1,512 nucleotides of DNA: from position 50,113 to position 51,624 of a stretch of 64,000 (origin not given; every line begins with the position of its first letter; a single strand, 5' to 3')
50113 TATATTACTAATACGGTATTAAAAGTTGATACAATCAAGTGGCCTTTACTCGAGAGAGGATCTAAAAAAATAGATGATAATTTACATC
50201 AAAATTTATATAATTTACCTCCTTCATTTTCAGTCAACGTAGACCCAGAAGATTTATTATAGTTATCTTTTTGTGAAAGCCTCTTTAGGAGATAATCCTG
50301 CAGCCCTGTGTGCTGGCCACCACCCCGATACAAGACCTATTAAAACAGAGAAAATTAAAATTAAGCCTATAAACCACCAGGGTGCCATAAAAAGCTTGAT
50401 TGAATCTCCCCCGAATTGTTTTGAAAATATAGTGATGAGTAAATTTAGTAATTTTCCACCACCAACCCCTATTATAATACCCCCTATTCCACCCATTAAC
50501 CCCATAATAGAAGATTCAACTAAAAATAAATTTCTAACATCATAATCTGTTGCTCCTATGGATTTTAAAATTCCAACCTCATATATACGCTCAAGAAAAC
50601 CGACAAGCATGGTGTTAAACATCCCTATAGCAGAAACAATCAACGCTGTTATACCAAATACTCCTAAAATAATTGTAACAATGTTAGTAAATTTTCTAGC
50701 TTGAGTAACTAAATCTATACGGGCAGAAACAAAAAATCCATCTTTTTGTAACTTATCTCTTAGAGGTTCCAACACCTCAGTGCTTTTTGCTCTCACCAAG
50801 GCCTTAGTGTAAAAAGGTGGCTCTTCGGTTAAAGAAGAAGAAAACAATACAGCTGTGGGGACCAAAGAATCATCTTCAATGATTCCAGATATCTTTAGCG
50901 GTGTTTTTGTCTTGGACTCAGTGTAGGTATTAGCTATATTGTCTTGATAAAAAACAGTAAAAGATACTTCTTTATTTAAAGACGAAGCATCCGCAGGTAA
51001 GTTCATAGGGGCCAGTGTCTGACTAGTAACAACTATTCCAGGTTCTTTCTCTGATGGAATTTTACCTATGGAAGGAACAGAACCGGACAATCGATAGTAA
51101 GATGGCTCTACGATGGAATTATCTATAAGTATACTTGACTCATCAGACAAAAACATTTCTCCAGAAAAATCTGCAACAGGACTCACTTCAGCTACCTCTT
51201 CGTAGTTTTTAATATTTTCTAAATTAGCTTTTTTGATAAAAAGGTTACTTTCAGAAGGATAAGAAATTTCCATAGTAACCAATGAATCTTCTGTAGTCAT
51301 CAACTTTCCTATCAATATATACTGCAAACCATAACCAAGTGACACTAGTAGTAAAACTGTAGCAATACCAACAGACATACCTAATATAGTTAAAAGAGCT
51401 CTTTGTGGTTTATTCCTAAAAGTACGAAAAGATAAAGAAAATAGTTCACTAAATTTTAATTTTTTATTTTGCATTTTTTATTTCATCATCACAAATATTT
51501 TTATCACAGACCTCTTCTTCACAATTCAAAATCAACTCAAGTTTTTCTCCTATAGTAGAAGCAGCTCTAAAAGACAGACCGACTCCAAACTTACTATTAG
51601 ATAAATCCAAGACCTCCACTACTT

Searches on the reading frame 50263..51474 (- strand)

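Call 96: search_protein_families(library=pfam, proteins=[window:50263-51474:-], max_evalue=0.00001)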
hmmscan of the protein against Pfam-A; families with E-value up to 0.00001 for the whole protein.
window:50263-51474:- (403 aa): 2 families
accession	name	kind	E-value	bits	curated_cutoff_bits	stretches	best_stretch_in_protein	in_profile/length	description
PF02687.27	FtsX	-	3.3e-18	66.3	25.5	1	272-396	2-120/120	FtsX-like permease C-terminal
PF12704.14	MacB_PCD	-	3.9e-09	37.5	27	1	27-244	2-206/207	MacB-like periplasmic core domain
